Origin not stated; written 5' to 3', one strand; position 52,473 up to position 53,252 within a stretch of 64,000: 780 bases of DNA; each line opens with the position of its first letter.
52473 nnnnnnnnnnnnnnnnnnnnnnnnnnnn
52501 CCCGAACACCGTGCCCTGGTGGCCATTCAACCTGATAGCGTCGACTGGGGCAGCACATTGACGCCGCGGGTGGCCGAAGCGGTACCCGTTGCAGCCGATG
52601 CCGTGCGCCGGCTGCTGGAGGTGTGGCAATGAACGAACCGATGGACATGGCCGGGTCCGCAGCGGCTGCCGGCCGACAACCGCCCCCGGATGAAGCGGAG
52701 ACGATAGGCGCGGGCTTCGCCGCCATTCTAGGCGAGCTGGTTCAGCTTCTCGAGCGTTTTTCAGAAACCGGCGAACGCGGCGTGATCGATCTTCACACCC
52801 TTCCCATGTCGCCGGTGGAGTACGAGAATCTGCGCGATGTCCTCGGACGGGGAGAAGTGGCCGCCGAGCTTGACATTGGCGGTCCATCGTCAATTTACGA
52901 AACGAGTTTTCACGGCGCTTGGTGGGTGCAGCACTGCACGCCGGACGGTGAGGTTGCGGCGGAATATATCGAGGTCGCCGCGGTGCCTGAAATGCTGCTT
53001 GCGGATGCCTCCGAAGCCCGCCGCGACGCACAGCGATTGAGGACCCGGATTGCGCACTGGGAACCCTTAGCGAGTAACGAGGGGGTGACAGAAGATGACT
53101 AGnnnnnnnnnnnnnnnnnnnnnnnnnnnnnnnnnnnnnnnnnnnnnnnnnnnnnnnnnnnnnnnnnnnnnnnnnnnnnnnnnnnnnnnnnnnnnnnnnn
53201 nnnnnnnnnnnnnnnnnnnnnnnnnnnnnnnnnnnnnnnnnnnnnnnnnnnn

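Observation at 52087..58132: Isp-type (hynS-isp1-isp2-hynL) group 1 [NiFe] hydrogenase with protease gene and an unassigned 159-aa ORF placed upstream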

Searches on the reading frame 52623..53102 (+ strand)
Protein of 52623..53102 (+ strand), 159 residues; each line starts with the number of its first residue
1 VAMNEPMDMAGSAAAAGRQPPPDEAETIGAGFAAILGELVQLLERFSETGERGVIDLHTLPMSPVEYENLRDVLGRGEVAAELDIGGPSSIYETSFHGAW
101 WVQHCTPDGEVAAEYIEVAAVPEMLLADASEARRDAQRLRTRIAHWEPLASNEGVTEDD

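Call 3: search_protein_families(library=pfam, proteins=[window:52623-53102:+], max_evalue=0.01)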
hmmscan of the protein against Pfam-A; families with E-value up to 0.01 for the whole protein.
window:52623-53102:+ (159 aa): 1 family
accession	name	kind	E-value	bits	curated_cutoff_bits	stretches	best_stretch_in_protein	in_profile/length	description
PF04809.18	HupH_C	-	5.1e-23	81.6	23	1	34-144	6-116/118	HupH hydrogenase expression protein, C-terminal conserved region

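Call 4: search_protein_families(library=ncbifam, proteins=[window:52623-53102:+], max_evalue=0.01)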
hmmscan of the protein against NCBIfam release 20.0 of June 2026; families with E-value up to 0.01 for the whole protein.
window:52623-53102:+ (159 aa): 0 families

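Call 9: find_homologous_proteins(query=window:52623-53102:+, max_evalue=0.001)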
Query window:52623-53102:+ (159 aa): 6 proteins with E <= 0.001 among 233 candidates.
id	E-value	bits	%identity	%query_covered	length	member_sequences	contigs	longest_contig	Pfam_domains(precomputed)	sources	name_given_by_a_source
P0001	2.8e-98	344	100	99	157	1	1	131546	PF04809.19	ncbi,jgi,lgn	-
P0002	2.5e-55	204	69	86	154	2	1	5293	PF04809.19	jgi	-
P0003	3.6e-51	191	63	86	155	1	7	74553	PF04809.19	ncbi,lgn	-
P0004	1.6e-45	173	57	96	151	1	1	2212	PF04809.19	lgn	-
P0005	8.6e-43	164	57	81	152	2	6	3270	PF04809.19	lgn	-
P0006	7.5e-41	157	56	84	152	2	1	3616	PF04809.19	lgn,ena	-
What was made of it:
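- The first word-indexed search found only 6 homologues (call 9).
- Tried and rejected: The word-indexed search with the ORF alone gave only 6 hits (call 9) and could have suggested a rare family.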

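Call 11: find_related_loci(query=A1, collection=genome_contigs, flank=10000)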
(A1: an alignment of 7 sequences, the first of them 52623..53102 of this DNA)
Query A1 (159 aa) in genome_contigs; peptide patterns used: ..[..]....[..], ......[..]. (x = any residue, [..] = any of these).
220 stretches matched a pattern; 1 encode a relative of the query (tblastn E <= 1e-3); 1 distinct loci.
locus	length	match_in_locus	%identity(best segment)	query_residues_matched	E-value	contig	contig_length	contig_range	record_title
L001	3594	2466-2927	52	1-154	7e-49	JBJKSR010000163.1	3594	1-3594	MAG: Gammaproteobacteria bacterium isolate Bin_87 S1Ck127_2652840_flag_1_multi_6.0000_len_3594, whole genome shotgun seq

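Call 12: find_encoding_contigs(protein=P0001, flank=10000, max_places=4)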
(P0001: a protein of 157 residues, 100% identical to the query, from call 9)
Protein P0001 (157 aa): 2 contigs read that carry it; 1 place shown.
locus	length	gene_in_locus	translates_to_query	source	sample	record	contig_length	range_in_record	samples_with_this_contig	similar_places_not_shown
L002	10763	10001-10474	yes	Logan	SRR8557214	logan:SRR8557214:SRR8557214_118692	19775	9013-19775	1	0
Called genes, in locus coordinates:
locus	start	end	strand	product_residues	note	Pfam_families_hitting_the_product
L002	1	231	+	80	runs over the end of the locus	PF02416:TatA_B_E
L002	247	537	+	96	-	PF02416:TatA_B_E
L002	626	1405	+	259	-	PF00902:TatC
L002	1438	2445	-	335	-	PF00586:AIRS, PF02769:AIRS_C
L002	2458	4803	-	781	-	PF00708:Acylphosphatase, PF07503:zf-HYPF, PF01300:Sua5_yciO_yrdC, PF17788:HypF_C, PF22521:HypF_C_2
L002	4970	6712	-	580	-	PF00551:Formyl_trans_N, PF02911:Formyl_trans_C (weak), PF00378:ECH_1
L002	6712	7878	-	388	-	PF01924:HypD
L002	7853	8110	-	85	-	PF01455:HupF_HypC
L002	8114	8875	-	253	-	PF02492:cobW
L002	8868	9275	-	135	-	PF01155:HypA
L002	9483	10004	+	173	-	PF01750:HycI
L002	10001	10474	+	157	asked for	PF04809:HupH_C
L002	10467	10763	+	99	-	?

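Call 13: find_encoding_contigs(protein=P0003, flank=10000, max_places=4)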
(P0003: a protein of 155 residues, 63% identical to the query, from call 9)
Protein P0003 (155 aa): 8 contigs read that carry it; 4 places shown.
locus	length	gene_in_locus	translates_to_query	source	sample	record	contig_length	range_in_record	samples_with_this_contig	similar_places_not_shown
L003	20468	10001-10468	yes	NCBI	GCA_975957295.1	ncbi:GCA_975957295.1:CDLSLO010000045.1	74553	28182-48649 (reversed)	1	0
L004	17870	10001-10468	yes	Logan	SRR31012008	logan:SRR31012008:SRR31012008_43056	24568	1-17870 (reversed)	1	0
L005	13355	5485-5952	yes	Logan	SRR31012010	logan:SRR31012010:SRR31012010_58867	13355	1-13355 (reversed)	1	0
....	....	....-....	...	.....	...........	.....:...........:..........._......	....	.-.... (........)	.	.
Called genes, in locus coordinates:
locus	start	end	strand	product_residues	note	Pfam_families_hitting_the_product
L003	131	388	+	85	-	PF02416:TatA_B_E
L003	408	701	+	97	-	PF02416:TatA_B_E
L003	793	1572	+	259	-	PF00902:TatC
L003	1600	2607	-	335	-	PF00586:AIRS, PF02769:AIRS_C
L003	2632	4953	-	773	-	PF00708:Acylphosphatase, PF07503:zf-HYPF, PF01300:Sua5_yciO_yrdC, PF17788:HypF_C, PF22521:HypF_C_2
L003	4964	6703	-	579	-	PF00551:Formyl_trans_N (weak), PF02911:Formyl_trans_C, PF00378:ECH_1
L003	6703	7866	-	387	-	PF01924:HypD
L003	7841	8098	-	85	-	PF01455:HupF_HypC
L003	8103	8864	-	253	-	PF02492:cobW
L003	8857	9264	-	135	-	PF01155:HypA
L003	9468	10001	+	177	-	PF01750:HycI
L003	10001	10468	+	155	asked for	PF04809:HupH_C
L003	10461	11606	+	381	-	PF01058:Oxidored_q6, PF14720:NiFe_hyd_SSU_C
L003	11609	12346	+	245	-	-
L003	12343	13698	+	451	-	PF12838:Fer4_7 (faint), PF00037:Fer4 (faint), PF12797:Fer4_2 (faint), PF12800:Fer4_4 (faint), PF13183:Fer4_8, PF13187:Fer4_9 (weak), PF13534:Fer4_17, PF02754:CCG, +2 more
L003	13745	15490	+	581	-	PF00374:NiFeSe_Hases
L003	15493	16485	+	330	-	PF03824:NicO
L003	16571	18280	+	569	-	PF14522:Cytochrome_C7 (faint), PF14537:Cytochrom_c3_2 (faint), PF02085:Cytochrom_CIII (weak)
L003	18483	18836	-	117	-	PF13442:Cytochrome_CBB3, PF00034:Cytochrom_C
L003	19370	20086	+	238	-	PF00005:ABC_tran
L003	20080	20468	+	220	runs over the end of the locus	PF01061:ABC2_membrane, PF03379:CcmB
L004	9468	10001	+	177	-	PF01750:HycI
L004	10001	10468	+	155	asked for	PF04809:HupH_C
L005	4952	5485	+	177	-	PF01750:HycI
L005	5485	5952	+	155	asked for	PF04809:HupH_C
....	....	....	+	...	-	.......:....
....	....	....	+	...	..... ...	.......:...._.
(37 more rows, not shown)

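Call 21: search_solved_structures(query=A1, max_evalue=1, show_alignments=2)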
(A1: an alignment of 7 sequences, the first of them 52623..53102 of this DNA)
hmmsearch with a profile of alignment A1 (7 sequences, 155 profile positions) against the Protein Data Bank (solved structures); distinct sequences matched with E-value up to 1: 1.
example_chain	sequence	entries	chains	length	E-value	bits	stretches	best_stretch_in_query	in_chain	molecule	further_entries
3sb1_A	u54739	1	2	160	2.3e-28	101.8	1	28-141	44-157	hydrogenase expression protein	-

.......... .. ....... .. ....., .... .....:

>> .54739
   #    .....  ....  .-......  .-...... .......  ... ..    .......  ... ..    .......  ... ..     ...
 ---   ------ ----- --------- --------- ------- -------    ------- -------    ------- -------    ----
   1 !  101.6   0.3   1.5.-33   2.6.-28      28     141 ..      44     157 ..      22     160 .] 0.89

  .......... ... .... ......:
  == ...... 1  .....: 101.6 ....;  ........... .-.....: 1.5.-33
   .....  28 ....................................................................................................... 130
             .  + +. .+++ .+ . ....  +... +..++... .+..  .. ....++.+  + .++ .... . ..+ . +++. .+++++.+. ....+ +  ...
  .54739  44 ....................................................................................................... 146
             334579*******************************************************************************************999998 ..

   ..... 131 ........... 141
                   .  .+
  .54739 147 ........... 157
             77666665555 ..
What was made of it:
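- Profile match to 3sb1 is E=2.3e-28 (call 21).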

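Call 26: search_protein_representatives(alignment_id=A1)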
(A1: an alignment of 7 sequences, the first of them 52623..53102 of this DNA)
Query: 7 sequences, 155 profile positions. Proteins with E-value up to 0.001 (for the whole library): 940; up to 1e-10: 614; up to 1e-30: 22. The best 150 are listed.
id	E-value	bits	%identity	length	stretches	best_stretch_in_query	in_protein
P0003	1.5e-75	268.1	-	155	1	3-155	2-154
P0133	9.2e-41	155.1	-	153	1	18-141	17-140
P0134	2.4e-37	144.0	-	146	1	19-145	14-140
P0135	5.8e-37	142.8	-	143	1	23-143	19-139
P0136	1.4e-36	141.5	-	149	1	14-141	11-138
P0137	1.1e-35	138.6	-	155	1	11-147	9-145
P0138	2.0e-35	137.7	-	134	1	20-142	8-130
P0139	4.4e-35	136.7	-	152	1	7-142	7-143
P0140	9.9e-35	135.5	-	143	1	18-143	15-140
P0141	2.0e-34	134.5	-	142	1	22-143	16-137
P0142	2.0e-33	131.3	-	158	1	14-146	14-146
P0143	2.0e-33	131.3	-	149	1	28-146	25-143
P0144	5.2e-33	129.9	-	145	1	28-143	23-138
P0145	5.9e-33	129.7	-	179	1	14-139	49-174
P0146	1.2e-32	128.7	-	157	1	23-146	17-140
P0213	2.6e-26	108.2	-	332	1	22-143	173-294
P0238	7.3e-25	103.5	-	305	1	31-145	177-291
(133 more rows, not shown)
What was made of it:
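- The 150 best-scoring are almost all single-domain proteins of 125-190 aa (call 26). An exhaustive HMMER search gives 940 cluster representatives (call 26).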

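Call 34: search_protein_families(library=pfam, proteins=[P0213, P0238, P0133], max_evalue=0.01)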
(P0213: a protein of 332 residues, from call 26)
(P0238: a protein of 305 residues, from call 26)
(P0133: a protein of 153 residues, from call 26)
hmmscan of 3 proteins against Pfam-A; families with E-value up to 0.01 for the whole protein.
P0213 (332 aa): 2 families
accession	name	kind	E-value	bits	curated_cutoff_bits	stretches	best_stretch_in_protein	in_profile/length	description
PF04809.18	HupH_C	-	3.6e-31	107.9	23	1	180-293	3-116/118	HupH hydrogenase expression protein, C-terminal conserved region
PF01750.23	HycI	-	5.6e-14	52.5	23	1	27-149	1-123/130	Hydrogenase maturation protease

P0238 (305 aa): 2 families
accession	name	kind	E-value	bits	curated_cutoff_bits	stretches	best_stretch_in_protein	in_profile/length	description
PF04809.18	HupH_C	-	3.7e-23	82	23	1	178-285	6-113/118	HupH hydrogenase expression protein, C-terminal conserved region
PF01750.23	HycI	-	2e-19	70.2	23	1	24-151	1-129/130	Hydrogenase maturation protease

P0133 (153 aa): 1 family
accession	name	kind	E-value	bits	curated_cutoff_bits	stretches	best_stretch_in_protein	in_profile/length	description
PF04809.18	HupH_C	-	1.2e-23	83.6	23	1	30-135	5-110/118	HupH hydrogenase expression protein, C-terminal conserved region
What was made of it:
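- Closest known: Two-domain HupH / HoxQ / HyaF. Different: These proteins are about 280 aa with two HupH_C stretches (call 34).
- Tried and rejected: Pfam showed they are protease-HupH_C fusions (call 34).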

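Call 37: find_homologous_proteins(query=A2, max_evalue=0.00001)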
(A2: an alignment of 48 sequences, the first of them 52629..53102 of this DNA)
Query A2 (48 sequences) (157 aa, profile of the alignment): 157 proteins with E <= 0.00001 among 8000 candidates; the best 120 are listed.
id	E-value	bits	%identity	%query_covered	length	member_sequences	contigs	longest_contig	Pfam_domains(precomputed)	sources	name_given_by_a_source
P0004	3.6e-51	191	57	97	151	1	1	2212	PF04809.19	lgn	-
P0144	2.2e-49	185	46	69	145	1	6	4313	PF04809.19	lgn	-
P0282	8.7e-49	183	48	73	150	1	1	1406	PF04809.19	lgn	-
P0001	3.3e-47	178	100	100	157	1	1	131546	PF04809.19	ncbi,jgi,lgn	-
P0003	4.1e-47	177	63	87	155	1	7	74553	PF04809.19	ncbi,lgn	-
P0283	9.1e-47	176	41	78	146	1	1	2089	PF04809.19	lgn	-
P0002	1.1e-46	176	69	87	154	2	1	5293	PF04809.19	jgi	-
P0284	1.1e-46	176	52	64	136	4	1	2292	PF04809.19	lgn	-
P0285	1.4e-46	176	43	69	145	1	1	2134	PF04809.19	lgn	-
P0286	1.6e-46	175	44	76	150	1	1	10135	PF04809.19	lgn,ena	-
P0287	3.6e-46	174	40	82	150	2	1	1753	PF04809.19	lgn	-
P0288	4.0e-46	174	51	71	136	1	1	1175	PF04809.19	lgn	-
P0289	5.1e-46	174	47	71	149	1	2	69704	PF04809.19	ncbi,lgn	-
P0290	8.2e-46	173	43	73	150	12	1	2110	PF04809.19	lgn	-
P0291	1.0e-45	173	46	73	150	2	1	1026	PF04809.19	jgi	jgi:hydrogenase-1 operon protein HyaF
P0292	1.3e-45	173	50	48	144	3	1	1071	PF04809.19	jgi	jgi:hydrogenase-1 operon protein HyaF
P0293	1.3e-45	172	44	71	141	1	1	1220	PF04809.19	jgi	-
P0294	2.3e-45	172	43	76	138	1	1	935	PF04809.19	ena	-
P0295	2.3e-45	172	49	71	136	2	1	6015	PF04809.19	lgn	-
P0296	3.6e-45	171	43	76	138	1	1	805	PF04809.19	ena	-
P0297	4.2e-45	171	48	76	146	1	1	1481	PF04809.19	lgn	-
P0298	8.6e-45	170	44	70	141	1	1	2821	PF04809.19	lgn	-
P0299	9.8e-45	170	43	73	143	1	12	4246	PF04809.19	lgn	-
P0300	1.2e-44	169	37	78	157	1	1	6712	PF04809.19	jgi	jgi:hydrogenase-1 operon protein HyaF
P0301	1.4e-44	169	39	68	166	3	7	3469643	PF04809.19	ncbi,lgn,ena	-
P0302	2.4e-44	168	43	73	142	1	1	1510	PF04809.19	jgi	jgi:hydrogenase-1 operon protein HyaF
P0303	2.5e-44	168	49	73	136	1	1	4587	PF04809.19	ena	-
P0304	2.7e-44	168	40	78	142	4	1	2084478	PF04809.19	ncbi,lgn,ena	-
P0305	3.6e-44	168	35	69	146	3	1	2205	PF04809.19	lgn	-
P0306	6.5e-44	167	38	76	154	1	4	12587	PF04809.19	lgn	-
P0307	8.0e-44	167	33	79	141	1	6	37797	PF04809.19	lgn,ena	-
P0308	8.1e-44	167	37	70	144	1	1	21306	PF04809.19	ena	-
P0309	8.7e-44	167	40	71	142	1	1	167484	PF04809.19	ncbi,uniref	ncbi:hydrogenase expression/formation C-terminal domain-containing protein [Acidimangrovimonas pyren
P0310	9.1e-44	167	38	76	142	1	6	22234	PF04809.19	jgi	jgi:hydrogenase-1 operon protein HyaF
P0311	1.2e-43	166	50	71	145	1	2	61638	PF04809.19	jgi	jgi:hydrogenase-1 operon protein HyaF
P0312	1.4e-43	166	33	79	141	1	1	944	PF04809.19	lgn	-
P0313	1.8e-43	166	42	77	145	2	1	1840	PF04809.19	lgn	-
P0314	1.9e-43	165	40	82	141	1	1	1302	PF04809.19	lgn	-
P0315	2.0e-43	165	42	73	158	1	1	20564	PF04809.19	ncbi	-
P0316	2.0e-43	165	42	76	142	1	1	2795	PF04809.19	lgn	-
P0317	2.3e-43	165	37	80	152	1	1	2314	PF04809.19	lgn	-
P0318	2.7e-43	165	42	71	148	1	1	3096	PF04809.19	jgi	jgi:hydrogenase-1 operon protein HyaF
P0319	2.8e-43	165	37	66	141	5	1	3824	PF04809.19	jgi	jgi:hydrogenase-1 operon protein HyaF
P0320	3.3e-43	165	41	59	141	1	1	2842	PF04809.19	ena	-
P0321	3.3e-43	165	46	54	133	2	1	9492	PF04809.19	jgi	jgi:hydrogenase-1 operon protein HyaF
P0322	3.7e-43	165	32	79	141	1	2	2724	PF04809.19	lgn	-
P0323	4.2e-43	164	45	64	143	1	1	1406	PF04809.19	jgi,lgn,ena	-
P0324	5.0e-43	164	41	68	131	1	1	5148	PF04809.19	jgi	-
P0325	5.7e-43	164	41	70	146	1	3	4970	PF04809.19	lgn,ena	-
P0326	6.1e-43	164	42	76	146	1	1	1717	PF04809.19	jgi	jgi:hydrogenase-1 operon protein HyaF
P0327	7.2e-43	164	42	68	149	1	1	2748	PF04809.19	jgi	-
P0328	7.3e-43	164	40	76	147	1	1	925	PF04809.19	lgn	-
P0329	7.6e-43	164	40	60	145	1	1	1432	PF04809.19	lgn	-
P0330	8.2e-43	163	39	76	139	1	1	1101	PF04809.19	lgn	-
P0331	8.4e-43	163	44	60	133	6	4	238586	PF04809.19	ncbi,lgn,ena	ncbi:MAG: hydrogenase expression/formation C-terminal domain-containing protein [Lysobacteraceae bac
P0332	9.5e-43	163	47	59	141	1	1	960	PF04809.19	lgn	-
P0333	1.3e-42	163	35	76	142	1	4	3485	PF04809.19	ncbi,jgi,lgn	ncbi:MAG: hydrogenase expression/formation C-terminal domain-containing protein [Gammaproteobacteria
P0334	1.4e-42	163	42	71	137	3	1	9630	PF04809.19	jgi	jgi:hydrogenase-1 operon protein HyaF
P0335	1.7e-42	162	43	61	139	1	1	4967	PF04809.19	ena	-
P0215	1.8e-42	162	39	69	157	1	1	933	PF04809.19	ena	-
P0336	2.2e-42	162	41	69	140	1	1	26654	PF04809.19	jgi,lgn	-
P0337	2.9e-42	162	36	75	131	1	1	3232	PF04809.19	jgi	jgi:hydrogenase-1 operon protein HyaF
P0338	3.3e-42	161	42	68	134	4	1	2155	PF04809.19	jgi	jgi:hydrogenase-1 operon protein HyaF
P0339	3.7e-42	161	43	76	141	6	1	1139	PF04809.19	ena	-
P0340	3.8e-42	161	41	68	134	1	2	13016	PF04809.19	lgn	-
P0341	4.7e-42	161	39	65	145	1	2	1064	PF04809.19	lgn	-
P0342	4.7e-42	161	36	87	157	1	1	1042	PF04809.19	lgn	-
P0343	5.3e-42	161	37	78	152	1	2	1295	PF04809.19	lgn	-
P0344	6.1e-42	161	41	71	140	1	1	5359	PF04809.19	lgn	-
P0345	6.5e-42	161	37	71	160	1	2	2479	PF04809.19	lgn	-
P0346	1.0e-41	160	39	73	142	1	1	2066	PF04809.19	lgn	-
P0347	1.1e-41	160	46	54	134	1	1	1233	PF04809.19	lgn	-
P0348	1.3e-41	160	45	69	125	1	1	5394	PF04809.19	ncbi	-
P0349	1.4e-41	159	34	76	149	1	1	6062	PF04809.19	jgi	-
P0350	1.4e-41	159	41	73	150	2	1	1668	PF04809.19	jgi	jgi:hydrogenase-1 operon protein HyaF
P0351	1.4e-41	159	43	75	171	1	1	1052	PF04809.19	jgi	jgi:hypothetical protein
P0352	2.0e-41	159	43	60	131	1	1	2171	PF04809.19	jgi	jgi:hydrogenase-1 operon protein HyaF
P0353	2.1e-41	159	46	61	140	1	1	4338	PF04809.19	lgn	-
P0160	2.1e-41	159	44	68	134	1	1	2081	PF04809.19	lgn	-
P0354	2.1e-41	159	36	77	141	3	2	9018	PF04809.19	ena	-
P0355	2.2e-41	159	42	80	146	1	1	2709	PF04809.19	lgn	-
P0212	2.4e-41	159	41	78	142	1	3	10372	PF04809.19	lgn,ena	-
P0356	2.4e-41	159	51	66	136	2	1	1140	PF04809.19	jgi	jgi:hydrogenase-1 operon protein HyaF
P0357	2.5e-41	159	46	59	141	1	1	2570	PF04809.19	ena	-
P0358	3.0e-41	158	36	77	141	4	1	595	PF04809.19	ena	-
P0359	3.1e-41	158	40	83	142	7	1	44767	PF04809.19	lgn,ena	-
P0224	4.2e-41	158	36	71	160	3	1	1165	PF04809.19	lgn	-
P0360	4.2e-41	158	45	75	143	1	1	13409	PF04809.19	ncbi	-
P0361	4.2e-41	158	43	70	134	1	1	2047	PF04809.19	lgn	-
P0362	4.4e-41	158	45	71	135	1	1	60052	PF04809.19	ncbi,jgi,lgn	-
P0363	5.3e-41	158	40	78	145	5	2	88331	PF04809.19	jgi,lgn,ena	-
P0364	5.5e-41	157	41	76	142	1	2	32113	PF04809.19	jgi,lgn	jgi:hydrogenase-1 operon protein HyaF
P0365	5.9e-41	157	48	78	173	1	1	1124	PF04809.19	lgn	-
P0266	6.2e-41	157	38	73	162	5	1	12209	PF04809.19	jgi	-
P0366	1.0e-40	157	39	84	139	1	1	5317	PF04809.19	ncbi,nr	ncbi:MAG: hydrogenase expression/formation protein [Phyllobacteriaceae bacterium]|nr:hydrogenase exp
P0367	1.0e-40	157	45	77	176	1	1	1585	PF04809.19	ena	-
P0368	1.1e-40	157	36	68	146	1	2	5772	PF04809.19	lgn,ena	-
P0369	1.2e-40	156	36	70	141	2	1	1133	PF04809.19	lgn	-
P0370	1.4e-40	156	41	68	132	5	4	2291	PF04809.19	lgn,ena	-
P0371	1.5e-40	156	37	85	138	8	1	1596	PF04809.19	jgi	jgi:hydrogenase-1 operon protein HyaF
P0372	1.9e-40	156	42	76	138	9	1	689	PF04809.19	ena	-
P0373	2.4e-40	155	45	70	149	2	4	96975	PF04809.19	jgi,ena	jgi:hypothetical protein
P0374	2.8e-40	155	39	68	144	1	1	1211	PF04809.19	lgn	-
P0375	2.8e-40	155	46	54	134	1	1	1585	PF04809.19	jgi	jgi:hydrogenase-1 operon protein HyaF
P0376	8.0e-40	154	37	71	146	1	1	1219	PF04809.19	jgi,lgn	-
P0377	9.4e-40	153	43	78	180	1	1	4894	PF04809.19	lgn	-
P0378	1.0e-39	153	41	82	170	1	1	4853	PF04809.19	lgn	-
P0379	1.2e-39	153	41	68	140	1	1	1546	PF04809.19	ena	-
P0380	1.4e-39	153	40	76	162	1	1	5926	PF04809.19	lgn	-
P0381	1.8e-39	153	50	68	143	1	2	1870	PF04809.19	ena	-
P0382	2.3e-39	152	42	75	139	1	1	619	PF04809.19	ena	-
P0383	2.6e-39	152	38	70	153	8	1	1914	PF04809.19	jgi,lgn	jgi:hydrogenase-1 operon protein HyaF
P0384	3.7e-39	152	40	71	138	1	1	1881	PF04809.19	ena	-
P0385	5.2e-39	151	44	66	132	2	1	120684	PF04809.19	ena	-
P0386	5.2e-39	151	42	68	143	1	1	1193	PF04809.19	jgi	jgi:hydrogenase-1 operon protein HyaF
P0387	6.2e-39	151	38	78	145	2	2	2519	PF04809.19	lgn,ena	-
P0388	6.9e-39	151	38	78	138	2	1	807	PF04809.19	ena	-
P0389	7.6e-39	151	41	68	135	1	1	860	PF04809.19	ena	-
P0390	9.5e-39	150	39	76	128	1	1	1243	PF04809.19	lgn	-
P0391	1.0e-38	150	40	59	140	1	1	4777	PF04809.19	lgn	-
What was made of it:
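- Tried and rejected: The exhaustive HMMER search (call 26) and the profile search (call 37) showed this was a sensitivity artefact.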

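Call 38: find_encoding_contigs(protein=P0309, flank=8000, max_places=1)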
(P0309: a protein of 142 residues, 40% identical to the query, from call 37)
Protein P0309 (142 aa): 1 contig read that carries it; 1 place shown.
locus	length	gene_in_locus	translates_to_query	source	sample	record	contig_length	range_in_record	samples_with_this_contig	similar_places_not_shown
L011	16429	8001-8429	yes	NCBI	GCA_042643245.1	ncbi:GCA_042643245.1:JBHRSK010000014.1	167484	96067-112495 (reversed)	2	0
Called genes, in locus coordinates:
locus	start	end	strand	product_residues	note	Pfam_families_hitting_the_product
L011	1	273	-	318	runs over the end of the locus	PF25881:HH_YBHG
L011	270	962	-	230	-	PF00440:TetR_N, PF09209:CecR_C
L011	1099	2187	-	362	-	PF21948:LplA-B_cat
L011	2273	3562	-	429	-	PF04055:Radical_SAM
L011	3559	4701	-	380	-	PF01266:DAO (faint), PF05834:Lycopene_cycl (faint), PF12831:FAD_oxidored, PF01494:FAD_binding_3 (weak), PF22578:GGR_cat (weak)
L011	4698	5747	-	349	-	PF04055:Radical_SAM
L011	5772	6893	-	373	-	PF00850:Hist_deacetyl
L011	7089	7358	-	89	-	PF01455:HupF_HypC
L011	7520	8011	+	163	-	PF01750:HycI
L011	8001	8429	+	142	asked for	PF04809:HupH_C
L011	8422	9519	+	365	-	PF01058:Oxidored_q6, PF14720:NiFe_hyd_SSU_C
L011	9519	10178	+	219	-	-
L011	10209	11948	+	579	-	PF27537:HoxH (weak), PF00374:NiFeSe_Hases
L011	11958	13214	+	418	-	PF13187:Fer4_9 (faint), PF00037:Fer4 (faint), PF12797:Fer4_2 (faint), PF13183:Fer4_8, PF13237:Fer4_10 (faint), PF12838:Fer4_7, PF13534:Fer4_17, PF02754:CCG, +1 more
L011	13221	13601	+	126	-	PF02635:DsrE (weak), PF13686:DrsE_2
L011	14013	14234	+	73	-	-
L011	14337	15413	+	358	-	PF21948:LplA-B_cat, PF10437:Lip_prot_lig_C (weak)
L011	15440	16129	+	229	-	-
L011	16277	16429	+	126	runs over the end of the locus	PF02635:DsrE, PF13686:DrsE_2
